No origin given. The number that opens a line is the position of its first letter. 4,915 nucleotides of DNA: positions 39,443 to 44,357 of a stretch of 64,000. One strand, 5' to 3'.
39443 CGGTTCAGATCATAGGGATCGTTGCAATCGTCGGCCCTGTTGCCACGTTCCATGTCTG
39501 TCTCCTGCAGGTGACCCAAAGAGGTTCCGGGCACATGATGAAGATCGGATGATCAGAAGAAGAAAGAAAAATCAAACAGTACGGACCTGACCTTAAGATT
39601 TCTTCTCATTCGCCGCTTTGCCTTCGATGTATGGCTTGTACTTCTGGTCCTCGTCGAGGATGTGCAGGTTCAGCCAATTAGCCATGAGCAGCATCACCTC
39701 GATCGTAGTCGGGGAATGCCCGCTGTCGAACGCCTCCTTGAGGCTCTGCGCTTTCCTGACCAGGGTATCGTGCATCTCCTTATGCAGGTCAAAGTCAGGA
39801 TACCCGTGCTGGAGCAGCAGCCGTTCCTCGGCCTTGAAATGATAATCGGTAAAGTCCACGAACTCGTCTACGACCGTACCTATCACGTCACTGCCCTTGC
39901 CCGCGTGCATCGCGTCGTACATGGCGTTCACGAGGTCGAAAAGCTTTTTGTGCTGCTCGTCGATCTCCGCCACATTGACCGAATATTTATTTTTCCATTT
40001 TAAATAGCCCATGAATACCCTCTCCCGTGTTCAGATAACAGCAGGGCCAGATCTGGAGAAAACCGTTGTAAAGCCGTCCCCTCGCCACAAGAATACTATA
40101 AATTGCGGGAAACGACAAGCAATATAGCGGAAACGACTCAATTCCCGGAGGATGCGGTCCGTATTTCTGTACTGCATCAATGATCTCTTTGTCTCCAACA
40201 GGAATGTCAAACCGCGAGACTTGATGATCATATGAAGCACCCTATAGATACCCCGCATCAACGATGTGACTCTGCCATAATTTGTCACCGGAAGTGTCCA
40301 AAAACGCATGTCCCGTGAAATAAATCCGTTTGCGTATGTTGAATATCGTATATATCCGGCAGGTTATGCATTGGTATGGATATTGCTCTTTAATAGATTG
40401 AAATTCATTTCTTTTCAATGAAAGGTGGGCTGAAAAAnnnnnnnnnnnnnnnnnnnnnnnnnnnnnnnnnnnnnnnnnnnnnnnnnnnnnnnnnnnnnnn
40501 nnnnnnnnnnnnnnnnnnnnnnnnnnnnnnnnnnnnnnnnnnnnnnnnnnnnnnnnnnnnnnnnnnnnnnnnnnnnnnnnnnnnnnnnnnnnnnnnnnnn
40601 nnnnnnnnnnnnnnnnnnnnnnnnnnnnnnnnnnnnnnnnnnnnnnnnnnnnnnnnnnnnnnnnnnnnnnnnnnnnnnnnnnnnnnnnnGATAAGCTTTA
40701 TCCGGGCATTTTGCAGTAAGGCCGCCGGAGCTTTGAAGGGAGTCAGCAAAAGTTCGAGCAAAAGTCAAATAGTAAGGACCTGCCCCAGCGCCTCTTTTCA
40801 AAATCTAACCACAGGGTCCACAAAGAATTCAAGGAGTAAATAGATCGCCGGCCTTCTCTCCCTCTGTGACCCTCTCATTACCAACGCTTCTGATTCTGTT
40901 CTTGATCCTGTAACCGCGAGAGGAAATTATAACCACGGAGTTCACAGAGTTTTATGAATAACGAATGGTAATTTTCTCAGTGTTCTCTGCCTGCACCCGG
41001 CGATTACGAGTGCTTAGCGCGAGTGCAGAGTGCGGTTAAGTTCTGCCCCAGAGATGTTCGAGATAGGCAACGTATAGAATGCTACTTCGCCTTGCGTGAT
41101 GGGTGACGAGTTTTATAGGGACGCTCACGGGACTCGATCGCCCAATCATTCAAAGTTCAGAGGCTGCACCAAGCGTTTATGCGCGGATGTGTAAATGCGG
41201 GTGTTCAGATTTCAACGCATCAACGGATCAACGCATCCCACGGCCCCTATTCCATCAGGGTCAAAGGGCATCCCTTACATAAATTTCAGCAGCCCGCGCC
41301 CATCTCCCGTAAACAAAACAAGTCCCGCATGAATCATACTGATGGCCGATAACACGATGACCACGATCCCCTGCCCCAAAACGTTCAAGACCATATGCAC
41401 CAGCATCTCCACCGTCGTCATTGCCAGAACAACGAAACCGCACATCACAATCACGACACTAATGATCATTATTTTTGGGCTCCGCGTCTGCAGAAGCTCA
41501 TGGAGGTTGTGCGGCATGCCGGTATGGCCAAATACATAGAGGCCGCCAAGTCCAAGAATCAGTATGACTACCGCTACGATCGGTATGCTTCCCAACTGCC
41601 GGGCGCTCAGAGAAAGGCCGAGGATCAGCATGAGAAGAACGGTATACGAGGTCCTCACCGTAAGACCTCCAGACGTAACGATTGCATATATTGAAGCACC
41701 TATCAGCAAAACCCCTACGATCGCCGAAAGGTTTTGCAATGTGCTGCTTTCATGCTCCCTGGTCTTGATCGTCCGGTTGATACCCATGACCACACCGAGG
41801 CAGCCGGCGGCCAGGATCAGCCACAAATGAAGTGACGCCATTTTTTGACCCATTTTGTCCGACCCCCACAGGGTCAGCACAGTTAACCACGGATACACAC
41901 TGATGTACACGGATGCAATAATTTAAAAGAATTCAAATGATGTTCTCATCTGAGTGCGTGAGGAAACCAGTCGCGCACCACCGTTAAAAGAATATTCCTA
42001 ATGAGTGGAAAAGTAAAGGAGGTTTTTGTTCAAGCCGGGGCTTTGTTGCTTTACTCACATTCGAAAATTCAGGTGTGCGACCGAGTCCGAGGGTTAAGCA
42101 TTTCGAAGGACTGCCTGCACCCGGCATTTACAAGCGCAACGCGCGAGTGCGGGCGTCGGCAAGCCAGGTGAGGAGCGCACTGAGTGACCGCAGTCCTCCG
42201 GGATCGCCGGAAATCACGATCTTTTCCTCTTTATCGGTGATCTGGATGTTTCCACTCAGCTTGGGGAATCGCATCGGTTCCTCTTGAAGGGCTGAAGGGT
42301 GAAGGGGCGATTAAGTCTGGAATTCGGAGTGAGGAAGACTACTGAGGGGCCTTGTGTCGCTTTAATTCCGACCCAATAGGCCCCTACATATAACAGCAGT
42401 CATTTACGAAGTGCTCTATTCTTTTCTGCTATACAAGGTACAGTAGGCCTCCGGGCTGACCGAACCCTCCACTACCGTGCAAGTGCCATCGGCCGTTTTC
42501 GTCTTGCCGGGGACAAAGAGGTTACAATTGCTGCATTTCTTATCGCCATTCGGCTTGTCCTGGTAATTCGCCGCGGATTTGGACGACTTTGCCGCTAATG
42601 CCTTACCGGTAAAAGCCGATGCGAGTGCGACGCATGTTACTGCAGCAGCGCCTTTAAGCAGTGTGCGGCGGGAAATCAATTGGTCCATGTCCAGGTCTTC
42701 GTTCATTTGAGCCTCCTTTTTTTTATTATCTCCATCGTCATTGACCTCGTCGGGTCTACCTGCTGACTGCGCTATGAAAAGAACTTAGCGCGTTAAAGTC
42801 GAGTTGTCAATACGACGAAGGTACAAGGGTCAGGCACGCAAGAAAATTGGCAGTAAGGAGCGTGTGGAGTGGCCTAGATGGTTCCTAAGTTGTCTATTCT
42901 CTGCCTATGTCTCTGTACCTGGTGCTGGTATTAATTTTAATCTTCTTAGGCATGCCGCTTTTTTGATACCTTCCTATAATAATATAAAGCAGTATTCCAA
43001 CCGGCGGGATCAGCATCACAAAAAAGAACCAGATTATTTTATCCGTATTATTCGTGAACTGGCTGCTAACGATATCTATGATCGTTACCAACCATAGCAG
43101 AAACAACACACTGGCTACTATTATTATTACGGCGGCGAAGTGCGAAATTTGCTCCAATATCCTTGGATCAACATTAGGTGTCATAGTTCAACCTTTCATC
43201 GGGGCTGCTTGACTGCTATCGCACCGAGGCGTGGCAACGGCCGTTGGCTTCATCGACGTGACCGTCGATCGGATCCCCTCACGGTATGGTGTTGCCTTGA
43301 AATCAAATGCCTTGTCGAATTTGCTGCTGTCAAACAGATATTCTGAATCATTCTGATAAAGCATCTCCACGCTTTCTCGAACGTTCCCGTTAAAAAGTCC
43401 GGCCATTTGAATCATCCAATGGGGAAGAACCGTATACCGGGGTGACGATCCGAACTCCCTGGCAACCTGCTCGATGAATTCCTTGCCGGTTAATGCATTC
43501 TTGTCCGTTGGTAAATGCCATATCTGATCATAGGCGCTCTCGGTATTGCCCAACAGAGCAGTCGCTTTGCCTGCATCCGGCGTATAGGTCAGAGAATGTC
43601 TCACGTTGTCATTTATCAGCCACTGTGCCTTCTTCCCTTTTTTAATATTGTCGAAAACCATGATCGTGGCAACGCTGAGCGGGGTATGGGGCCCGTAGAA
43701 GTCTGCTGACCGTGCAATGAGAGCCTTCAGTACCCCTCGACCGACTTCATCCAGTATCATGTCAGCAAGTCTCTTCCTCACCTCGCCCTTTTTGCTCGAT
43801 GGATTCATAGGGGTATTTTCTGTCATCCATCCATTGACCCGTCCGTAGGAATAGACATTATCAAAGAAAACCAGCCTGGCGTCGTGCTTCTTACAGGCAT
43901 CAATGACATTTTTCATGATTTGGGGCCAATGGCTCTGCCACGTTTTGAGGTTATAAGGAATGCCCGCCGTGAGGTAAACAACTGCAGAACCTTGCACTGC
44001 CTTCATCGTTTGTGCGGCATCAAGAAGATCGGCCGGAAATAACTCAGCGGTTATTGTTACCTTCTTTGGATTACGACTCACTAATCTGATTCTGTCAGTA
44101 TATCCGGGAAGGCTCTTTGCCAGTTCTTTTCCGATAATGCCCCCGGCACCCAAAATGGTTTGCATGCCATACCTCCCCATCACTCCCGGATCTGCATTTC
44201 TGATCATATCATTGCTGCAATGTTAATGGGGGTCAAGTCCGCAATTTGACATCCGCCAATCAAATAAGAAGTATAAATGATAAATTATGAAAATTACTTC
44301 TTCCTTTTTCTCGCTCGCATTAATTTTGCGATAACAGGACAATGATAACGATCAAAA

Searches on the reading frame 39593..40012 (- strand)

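Call 90: search_protein_families(library=pfam, proteins=[window:39593-40012:-], max_evalue=0.001)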
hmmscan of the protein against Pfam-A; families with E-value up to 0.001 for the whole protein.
window:39593-40012:- (139 aa): 1 family
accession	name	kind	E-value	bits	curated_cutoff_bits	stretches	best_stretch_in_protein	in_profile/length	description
PF01814.28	Hemerythrin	-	8.1e-18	65.6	25.3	1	14-129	3-127/127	Hemerythrin HHE cation binding domain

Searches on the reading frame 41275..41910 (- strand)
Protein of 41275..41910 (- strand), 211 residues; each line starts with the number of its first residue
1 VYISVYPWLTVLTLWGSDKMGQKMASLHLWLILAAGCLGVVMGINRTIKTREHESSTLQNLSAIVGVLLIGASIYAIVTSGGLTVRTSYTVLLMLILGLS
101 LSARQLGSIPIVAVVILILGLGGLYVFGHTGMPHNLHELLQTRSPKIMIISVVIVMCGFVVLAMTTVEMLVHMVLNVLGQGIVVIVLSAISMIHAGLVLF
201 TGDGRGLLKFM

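Call 17: search_protein_families(library=pfam, proteins=[window:41275-41910:-], max_evalue=0.01)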
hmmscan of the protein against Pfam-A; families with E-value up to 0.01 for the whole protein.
window:41275-41910:- (211 aa): 0 families

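Call 75: find_homologous_proteins(query=window:41275-41910:-, max_evalue=1e-20)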
Query window:41275-41910:- (211 aa): 50 proteins with E <= 1e-20 among 5543 candidates.
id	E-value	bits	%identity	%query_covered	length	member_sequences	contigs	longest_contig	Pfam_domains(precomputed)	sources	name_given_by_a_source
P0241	2.2e-107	375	100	91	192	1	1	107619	-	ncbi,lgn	ncbi:MAG: hypothetical protein WA946_08985 [Nitrospirota bacterium]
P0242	2.3e-105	369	98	91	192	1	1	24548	-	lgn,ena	-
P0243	5.2e-98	345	92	91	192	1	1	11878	-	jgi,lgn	jgi:hypothetical protein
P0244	1.3e-96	340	90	91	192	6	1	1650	-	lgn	-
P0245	7.7e-93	328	85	92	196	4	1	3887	-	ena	-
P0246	1.4e-92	327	86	91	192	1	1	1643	-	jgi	jgi:hypothetical protein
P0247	5.8e-91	322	82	92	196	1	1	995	-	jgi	jgi:hypothetical protein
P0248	2.8e-90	320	84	91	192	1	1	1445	-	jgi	jgi:hypothetical protein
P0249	9.5e-90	318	86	89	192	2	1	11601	-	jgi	jgi:hypothetical protein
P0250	4.0e-88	313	86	87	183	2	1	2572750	-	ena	-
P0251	4.9e-88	312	88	87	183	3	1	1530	-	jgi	jgi:hypothetical protein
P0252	6.8e-86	305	80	91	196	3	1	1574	-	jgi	-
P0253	1.0e-84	301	83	87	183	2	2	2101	-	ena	-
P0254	1.2e-82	295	82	87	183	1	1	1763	-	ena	-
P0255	1.4e-82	294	80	88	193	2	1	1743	-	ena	-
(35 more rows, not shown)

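Call 76: find_encoding_contigs(protein=P0250, flank=10000, max_places=2)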
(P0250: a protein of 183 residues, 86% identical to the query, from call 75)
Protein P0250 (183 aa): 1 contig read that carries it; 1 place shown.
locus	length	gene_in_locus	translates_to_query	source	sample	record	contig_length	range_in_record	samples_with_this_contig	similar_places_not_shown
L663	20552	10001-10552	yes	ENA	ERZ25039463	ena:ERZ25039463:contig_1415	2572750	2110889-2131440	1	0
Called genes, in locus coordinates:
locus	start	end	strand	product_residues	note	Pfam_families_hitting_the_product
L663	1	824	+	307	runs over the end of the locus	PF00528:BPD_transp_1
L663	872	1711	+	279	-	PF00528:BPD_transp_1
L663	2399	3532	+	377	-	PF00989:PAS (weak), PF08448:PAS_4 (faint), PF13426:PAS_9 (faint), PF00512:HisKA, PF02518:HATPase_c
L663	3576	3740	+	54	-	-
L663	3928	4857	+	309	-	PF01370:Epimerase, PF13460:NAD_binding_10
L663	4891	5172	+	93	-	PF15566:Imm32 (weak)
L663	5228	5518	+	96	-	PF13396:PLDc_N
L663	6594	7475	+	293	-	PF01370:Epimerase (weak), PF02254:TrkA_N (weak), PF05368:NmrA, PF13460:NAD_binding_10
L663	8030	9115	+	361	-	PF00924:MS_channel_2nd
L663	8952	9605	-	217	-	-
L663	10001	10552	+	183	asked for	-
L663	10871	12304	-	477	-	PF05598:DUF772, PF01609:DDE_Tnp_1, PF13751:DDE_Tnp_1_6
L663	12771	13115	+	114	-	-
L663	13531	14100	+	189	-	PF06941:NT5C (weak)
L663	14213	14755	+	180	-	-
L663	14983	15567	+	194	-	PF08378:NERD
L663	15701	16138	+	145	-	-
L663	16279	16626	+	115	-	PF12643:MazG-like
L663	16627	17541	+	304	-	PF13391:HNH_2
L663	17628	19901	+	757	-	PF09848:SLFN-g3_helicase, PF00717:Peptidase_S24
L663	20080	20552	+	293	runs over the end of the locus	-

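Call 77: find_encoding_contigs(protein=P0242, flank=10000, max_places=2)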
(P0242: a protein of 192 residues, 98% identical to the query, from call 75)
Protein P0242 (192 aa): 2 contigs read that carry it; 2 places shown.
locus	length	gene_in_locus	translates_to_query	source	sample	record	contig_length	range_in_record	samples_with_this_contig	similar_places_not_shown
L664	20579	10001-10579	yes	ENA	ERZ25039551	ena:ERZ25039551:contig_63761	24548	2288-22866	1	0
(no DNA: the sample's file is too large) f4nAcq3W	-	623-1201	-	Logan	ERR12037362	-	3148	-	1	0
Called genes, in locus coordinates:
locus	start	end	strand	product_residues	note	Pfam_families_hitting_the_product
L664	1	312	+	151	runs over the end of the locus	PF01584:CheW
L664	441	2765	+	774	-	PF02743:dCache_1 (weak), PF17201:Cache_3-Cache_2, PF17203:sCache_3_2 (weak), PF17202:sCache_3_3, PF08269:dCache_2, PF17200:sCache_2, PF00672:HAMP, PF00015:MCPsignal, +1 more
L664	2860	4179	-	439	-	PF00072:Response_reg, PF00158:Sigma54_activat, PF14532:Sigma54_activ_2, PF00004:AAA (weak), PF25601:AAA_lid_14, PF02954:HTH_8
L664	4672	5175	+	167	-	PF00903:Glyoxalase (weak), PF18029:Glyoxalase_6 (weak)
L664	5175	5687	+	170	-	-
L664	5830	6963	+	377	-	PF00989:PAS (faint), PF08448:PAS_4 (faint), PF13426:PAS_9 (faint), PF00512:HisKA, PF02518:HATPase_c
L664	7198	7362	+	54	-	-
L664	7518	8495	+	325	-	PF01370:Epimerase, PF05368:NmrA (faint), PF13460:NAD_binding_10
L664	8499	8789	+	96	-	-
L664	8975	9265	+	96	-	-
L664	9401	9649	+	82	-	PF15566:Imm32 (weak)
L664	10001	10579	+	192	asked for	-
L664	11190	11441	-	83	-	-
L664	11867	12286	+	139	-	PF01814:Hemerythrin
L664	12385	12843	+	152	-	PF08837:DUF1810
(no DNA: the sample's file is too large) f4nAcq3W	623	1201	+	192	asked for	-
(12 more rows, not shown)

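Call 78: find_encoding_contigs(protein=P0243, flank=10000, max_places=2)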
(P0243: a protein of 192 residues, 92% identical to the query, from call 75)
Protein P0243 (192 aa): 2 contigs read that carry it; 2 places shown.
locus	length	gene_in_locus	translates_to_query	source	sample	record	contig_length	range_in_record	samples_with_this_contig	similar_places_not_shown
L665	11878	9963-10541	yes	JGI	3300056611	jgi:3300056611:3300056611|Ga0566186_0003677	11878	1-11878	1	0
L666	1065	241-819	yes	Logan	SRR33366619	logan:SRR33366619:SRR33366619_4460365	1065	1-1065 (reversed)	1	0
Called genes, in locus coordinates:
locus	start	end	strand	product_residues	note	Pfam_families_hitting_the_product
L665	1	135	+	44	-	?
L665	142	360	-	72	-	-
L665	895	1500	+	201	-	PF01584:CheW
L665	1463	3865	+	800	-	PF02743:dCache_1 (weak), PF17201:Cache_3-Cache_2, PF17203:sCache_3_2 (weak), PF17202:sCache_3_3, PF08269:dCache_2, PF17200:sCache_2, PF00672:HAMP, PF00015:MCPsignal, +1 more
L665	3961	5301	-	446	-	PF00072:Response_reg, PF00158:Sigma54_activat, PF14532:Sigma54_activ_2, PF00004:AAA (weak), PF25601:AAA_lid_14, PF02954:HTH_8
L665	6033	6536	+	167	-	PF00903:Glyoxalase (weak)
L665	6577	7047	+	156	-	-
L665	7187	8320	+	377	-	PF00989:PAS (faint), PF00512:HisKA, PF02518:HATPase_c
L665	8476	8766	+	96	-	-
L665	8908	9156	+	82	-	PF15566:Imm32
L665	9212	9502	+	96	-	PF13396:PLDc_N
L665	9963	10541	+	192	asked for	-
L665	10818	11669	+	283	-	PF01797:Y1_Tnp, PF13384:HTH_23 (weak)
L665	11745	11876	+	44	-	?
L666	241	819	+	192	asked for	-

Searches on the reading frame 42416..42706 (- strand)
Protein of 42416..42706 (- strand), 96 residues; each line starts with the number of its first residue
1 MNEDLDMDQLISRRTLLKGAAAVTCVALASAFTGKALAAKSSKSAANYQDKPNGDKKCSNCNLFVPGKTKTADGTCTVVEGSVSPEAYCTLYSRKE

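Call 17: search_protein_families(library=pfam, proteins=[window:42416-42706:-], max_evalue=0.01)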
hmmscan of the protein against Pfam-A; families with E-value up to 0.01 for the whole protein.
window:42416-42706:- (96 aa): 2 families
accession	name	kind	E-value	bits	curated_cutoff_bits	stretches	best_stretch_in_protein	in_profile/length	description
PF01355.22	HIPIP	-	3.6e-05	24.4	22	1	42-92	13-65/66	High potential iron-sulfur protein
PF10518.14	TAT_signal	-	0.00032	20.9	22.7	1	11-24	2-15/21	TAT (twin-arginine translocation) pathway signal sequence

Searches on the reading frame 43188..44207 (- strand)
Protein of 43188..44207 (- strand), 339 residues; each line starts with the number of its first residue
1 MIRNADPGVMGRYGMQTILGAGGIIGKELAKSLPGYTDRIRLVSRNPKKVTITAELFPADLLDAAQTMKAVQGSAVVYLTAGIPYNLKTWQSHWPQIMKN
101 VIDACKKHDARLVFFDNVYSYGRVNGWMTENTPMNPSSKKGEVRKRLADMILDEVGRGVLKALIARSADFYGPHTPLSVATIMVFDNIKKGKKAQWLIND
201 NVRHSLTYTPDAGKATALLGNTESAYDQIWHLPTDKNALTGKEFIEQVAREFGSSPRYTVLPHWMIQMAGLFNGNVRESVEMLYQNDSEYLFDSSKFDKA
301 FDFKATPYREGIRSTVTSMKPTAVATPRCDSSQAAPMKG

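Call 90: search_protein_families(library=pfam, proteins=[window:43188-44207:-], max_evalue=0.001)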
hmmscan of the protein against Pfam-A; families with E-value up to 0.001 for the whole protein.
window:43188-44207:- (339 aa): 3 families
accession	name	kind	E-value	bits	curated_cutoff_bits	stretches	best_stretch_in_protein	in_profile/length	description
PF01370.27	Epimerase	-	4.3e-13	49.7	20.9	1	18-219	3-224/240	NAD dependent epimerase/dehydratase family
PF13460.12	NAD_binding_10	-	4e-10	40.3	27.2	1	20-121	1-102/184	NAD(P)H-binding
PF05368.20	NmrA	-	9e-06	25.9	27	0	17-115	6-104/298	NmrA-like family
